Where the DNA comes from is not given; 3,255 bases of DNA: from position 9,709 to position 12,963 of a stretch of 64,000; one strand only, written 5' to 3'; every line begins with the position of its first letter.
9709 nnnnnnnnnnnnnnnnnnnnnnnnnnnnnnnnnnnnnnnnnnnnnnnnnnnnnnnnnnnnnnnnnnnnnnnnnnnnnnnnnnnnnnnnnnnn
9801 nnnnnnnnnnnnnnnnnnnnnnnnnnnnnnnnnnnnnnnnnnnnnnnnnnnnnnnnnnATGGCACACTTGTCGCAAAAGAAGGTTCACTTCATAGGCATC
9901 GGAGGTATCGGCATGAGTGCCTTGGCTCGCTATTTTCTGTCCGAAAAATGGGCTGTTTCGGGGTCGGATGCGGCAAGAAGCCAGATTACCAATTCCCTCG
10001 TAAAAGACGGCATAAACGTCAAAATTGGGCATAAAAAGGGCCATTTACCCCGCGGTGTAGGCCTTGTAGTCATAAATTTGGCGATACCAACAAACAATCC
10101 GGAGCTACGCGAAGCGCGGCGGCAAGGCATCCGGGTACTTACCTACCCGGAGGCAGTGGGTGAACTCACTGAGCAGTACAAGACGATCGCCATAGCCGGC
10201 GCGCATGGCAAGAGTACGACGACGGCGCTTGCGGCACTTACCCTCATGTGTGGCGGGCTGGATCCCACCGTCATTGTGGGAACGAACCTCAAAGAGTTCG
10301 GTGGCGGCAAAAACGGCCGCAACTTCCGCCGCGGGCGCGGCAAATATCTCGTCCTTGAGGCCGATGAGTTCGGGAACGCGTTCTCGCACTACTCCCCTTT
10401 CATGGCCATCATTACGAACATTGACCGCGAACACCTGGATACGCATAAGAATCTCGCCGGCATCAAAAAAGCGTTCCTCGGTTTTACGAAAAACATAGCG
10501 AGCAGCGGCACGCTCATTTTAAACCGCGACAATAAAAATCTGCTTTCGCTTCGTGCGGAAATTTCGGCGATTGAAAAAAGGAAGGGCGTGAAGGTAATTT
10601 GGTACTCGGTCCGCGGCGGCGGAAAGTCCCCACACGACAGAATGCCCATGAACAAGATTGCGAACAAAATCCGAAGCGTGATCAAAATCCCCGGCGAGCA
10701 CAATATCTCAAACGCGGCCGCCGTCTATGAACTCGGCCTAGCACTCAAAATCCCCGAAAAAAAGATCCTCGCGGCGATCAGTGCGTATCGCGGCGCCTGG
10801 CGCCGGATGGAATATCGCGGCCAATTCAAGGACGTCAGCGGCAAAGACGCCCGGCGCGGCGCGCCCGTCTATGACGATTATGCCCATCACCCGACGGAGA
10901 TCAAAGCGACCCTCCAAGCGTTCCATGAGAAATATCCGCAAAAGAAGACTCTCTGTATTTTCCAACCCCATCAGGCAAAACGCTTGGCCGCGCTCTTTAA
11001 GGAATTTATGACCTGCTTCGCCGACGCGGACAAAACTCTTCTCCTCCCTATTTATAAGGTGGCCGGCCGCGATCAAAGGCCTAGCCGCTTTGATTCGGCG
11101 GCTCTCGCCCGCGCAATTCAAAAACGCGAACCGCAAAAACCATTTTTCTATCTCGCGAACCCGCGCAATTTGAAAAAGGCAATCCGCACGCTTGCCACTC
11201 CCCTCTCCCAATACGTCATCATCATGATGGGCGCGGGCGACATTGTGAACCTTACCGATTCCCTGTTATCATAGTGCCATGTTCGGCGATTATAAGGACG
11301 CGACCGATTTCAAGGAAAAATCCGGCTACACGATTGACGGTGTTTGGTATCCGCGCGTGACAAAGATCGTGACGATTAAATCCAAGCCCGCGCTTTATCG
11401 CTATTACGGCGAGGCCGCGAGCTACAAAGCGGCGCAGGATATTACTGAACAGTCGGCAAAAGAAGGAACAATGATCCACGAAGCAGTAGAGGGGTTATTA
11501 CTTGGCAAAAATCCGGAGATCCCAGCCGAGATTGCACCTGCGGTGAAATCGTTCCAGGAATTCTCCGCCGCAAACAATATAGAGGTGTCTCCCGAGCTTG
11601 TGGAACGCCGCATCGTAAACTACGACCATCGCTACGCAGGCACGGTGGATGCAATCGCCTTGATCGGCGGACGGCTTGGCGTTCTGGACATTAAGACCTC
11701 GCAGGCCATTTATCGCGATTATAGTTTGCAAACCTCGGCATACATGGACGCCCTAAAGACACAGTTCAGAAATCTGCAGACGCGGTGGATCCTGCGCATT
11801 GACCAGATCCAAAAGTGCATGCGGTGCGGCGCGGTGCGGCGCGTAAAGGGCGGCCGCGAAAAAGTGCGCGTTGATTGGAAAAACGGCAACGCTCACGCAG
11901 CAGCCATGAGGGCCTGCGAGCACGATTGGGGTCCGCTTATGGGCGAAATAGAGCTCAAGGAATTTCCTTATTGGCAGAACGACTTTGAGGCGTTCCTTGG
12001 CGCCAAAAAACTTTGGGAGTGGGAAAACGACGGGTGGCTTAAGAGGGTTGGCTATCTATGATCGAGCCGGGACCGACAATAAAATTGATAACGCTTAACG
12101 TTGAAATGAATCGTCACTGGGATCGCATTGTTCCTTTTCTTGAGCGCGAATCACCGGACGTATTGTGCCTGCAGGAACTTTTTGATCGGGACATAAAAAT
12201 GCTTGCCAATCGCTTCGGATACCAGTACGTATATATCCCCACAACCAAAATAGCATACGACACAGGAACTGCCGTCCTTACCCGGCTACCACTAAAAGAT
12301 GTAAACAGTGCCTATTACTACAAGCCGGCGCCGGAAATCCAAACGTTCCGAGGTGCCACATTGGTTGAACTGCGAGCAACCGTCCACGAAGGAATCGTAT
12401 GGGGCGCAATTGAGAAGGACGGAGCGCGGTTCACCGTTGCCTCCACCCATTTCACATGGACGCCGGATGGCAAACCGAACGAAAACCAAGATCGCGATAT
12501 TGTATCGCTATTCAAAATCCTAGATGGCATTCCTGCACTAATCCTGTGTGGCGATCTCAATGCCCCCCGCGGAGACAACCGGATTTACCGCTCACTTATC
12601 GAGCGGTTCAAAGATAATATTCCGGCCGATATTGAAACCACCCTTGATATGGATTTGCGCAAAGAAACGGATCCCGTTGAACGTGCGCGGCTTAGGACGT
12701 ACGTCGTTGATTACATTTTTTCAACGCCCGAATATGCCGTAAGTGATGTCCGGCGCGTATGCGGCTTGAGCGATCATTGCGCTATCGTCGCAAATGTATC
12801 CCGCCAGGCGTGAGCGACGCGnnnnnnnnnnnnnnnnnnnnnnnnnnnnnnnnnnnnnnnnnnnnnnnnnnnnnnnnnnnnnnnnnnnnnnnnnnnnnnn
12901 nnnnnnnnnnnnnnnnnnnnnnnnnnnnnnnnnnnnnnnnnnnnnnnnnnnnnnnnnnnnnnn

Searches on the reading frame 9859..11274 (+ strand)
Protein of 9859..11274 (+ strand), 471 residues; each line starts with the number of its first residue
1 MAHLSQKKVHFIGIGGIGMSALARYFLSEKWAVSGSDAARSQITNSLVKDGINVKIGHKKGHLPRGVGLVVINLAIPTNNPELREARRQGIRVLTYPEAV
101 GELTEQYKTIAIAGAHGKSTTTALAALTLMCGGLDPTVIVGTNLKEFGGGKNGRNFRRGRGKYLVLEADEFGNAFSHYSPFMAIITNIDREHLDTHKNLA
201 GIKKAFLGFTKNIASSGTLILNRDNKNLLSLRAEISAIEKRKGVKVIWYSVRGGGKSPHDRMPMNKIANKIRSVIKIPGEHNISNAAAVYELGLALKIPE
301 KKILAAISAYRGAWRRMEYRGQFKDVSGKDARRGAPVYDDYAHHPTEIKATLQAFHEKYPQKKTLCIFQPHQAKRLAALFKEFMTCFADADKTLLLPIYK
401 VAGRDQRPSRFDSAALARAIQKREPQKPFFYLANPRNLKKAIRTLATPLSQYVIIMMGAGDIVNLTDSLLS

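Call 25: search_protein_families(library=pfam, proteins=[window:9859-11274:+], max_evalue=1)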
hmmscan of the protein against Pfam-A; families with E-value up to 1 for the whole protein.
window:9859-11274:+ (471 aa): 5 families
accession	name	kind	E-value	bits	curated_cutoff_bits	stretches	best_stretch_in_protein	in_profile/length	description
PF01225.30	Mur_ligase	-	3.1e-24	85.6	21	1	8-107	1-94/95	Mur ligase family, catalytic domain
PF08245.18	Mur_ligase_M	-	5.4e-21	75.9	24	1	112-290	1-197/200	Mur ligase middle domain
PF02875.26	Mur_ligase_C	-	2.2e-16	61.3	28.4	1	333-460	10-127/127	Mur ligase, glutamate ligase domain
PF21799.2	MurD-like_N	-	0.00021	22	27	1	8-94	2-87/88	Mur ligase MurD-like, N-terminal domain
PF13738.12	Pyr_redox_3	-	0.17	11.6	30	0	160-194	21-56/305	Pyridine nucleotide-disulphide oxidoreductase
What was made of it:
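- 9859..12061 (+): murC (9859-11274) and a conserved PD-(D/E)XK-like gene (11279-12061). These are the right-hand anchors of the syntenic block. Pfam (call 25).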

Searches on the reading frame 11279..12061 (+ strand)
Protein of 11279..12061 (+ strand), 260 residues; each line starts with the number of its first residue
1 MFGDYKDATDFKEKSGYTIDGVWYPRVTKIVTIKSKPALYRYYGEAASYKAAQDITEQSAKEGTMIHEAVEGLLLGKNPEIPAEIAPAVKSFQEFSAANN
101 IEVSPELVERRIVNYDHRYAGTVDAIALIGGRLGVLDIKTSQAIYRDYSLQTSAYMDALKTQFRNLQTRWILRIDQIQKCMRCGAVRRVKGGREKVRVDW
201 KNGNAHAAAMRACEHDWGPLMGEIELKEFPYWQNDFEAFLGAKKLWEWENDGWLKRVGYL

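Call 25: search_protein_families(library=pfam, proteins=[window:11279-12061:+], max_evalue=1)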
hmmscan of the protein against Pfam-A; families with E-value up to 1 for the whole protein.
window:11279-12061:+ (260 aa): 1 family
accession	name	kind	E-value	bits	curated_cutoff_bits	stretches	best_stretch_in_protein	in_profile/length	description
PF12705.13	PDDEXK_1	-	0.00018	22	22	1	89-169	97-184/247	PD-(D/E)XK nuclease superfamily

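Call 26: find_related_loci(query=A2, collection=metagenome_contigs, flank=8000)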
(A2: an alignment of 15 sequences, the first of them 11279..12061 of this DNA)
Query A2 (260 aa) in metagenome_contigs; peptide patterns used: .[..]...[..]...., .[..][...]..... (x = any residue, [..] = any of these).
600 stretches matched a pattern (row limit reached: there are more); 555 encode a relative of the query (tblastn E <= 1e-3); the best 80 are kept; 80 distinct loci.
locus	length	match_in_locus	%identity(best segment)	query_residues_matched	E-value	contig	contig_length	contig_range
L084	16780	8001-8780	86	1-260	4e-154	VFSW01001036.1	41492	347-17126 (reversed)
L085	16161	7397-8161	80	1-260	6e-145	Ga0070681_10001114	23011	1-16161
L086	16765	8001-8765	79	1-260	4e-143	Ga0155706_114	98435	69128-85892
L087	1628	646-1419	78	1-260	1e-151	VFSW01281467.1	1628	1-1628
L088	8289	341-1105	78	1-260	2e-138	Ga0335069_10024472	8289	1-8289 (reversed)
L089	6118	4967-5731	77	1-260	3e-138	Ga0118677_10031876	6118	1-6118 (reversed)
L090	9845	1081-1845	77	1-260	9e-137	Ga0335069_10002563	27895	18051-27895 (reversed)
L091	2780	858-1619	76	1-259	2e-142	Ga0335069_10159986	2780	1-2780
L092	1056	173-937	75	1-260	1e-149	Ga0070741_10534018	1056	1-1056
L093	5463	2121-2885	75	1-260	3e-135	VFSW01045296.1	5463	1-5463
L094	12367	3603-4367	75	1-260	4e-134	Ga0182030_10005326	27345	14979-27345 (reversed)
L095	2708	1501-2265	76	1-260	1e-140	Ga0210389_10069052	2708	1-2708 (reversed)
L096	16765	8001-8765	72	1-260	1e-133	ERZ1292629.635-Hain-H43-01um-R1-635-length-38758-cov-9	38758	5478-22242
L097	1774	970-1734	75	1-260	2e-143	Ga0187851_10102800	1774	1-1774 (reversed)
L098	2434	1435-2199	73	1-260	2e-140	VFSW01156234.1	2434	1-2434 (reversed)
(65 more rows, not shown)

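Call 67: search_protein_families(library=ncbifam, proteins=[window:11279-12061:+], max_evalue=0.01)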
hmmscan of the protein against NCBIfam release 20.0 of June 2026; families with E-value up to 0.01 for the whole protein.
window:11279-12061:+ (260 aa): 1 family
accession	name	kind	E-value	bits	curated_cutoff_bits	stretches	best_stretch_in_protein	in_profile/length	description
TIGR00372.1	cas4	equivalog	0.0038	17.1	65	0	108-163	59-113/180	CRISPR-associated protein Cas4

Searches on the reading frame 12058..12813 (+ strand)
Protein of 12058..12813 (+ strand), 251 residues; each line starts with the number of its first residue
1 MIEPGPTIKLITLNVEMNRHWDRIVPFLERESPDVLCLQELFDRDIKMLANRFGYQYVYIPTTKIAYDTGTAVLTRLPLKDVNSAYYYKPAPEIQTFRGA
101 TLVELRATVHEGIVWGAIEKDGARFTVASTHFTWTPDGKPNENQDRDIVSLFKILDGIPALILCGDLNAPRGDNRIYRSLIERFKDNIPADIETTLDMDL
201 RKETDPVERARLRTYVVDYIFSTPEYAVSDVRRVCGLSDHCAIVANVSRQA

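Call 25: search_protein_families(library=pfam, proteins=[window:12058-12813:+], max_evalue=1)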
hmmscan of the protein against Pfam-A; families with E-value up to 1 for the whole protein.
window:12058-12813:+ (251 aa): 2 families
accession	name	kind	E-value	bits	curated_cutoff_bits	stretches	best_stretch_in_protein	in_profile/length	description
PF03372.29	Exo_endo_phos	-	1.6e-17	64.4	24.5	1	11-240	1-225/225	Endonuclease/Exonuclease/phosphatase family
PF14529.12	Exo_endo_phos_2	-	0.017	15.4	27.4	1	148-243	18-116/117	Endonuclease-reverse transcriptase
